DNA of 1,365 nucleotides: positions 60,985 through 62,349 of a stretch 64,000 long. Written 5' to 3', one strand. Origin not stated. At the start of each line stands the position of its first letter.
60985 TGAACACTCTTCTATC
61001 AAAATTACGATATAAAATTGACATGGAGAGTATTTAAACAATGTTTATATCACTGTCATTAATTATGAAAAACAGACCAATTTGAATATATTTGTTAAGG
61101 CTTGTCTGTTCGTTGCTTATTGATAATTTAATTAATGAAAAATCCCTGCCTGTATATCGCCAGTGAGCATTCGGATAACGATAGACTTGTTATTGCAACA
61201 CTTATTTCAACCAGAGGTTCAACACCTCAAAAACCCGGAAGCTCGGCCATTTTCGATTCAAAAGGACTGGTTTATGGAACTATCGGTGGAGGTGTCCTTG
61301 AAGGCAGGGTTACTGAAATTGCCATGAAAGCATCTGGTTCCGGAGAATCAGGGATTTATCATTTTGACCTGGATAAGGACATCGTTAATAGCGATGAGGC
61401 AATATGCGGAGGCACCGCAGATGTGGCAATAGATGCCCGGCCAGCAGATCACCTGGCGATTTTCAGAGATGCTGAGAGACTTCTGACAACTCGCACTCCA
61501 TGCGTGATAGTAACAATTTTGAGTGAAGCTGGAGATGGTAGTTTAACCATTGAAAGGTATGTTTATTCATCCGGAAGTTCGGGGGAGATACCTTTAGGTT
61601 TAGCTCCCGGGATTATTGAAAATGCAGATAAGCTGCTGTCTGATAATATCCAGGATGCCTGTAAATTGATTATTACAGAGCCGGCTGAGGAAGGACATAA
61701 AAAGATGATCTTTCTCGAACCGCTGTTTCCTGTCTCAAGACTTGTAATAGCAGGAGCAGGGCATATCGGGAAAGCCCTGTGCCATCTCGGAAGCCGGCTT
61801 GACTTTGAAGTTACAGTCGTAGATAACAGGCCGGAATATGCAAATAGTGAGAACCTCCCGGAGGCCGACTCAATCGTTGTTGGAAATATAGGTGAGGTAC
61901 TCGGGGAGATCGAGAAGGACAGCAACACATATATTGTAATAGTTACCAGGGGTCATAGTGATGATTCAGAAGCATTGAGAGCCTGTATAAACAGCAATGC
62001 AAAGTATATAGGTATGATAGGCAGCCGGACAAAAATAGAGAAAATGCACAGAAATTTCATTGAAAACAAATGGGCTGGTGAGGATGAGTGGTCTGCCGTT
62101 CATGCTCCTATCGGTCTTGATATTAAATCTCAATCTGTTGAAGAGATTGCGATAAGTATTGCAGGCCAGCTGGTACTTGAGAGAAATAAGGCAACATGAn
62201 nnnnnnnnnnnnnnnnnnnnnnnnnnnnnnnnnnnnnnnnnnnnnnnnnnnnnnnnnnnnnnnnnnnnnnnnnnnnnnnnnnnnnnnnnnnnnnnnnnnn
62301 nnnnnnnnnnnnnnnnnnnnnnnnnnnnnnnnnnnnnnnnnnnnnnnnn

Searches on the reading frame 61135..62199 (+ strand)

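Call 46: search_protein_families(library=pfam, proteins=[window:61135-62199:+], max_evalue=0.000001)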
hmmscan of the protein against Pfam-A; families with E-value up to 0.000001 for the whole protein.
window:61135-62199:+ (354 aa): 2 families
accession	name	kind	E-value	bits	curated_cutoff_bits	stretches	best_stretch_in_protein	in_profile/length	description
PF13478.12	XdhC_C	-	1.3e-39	136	29.7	1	203-346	1-125/125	XdhC Rossmann domain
PF02625.21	XdhC_CoxI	-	8.7e-17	61.3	24.3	1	15-78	5-68/68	XdhC and CoxI family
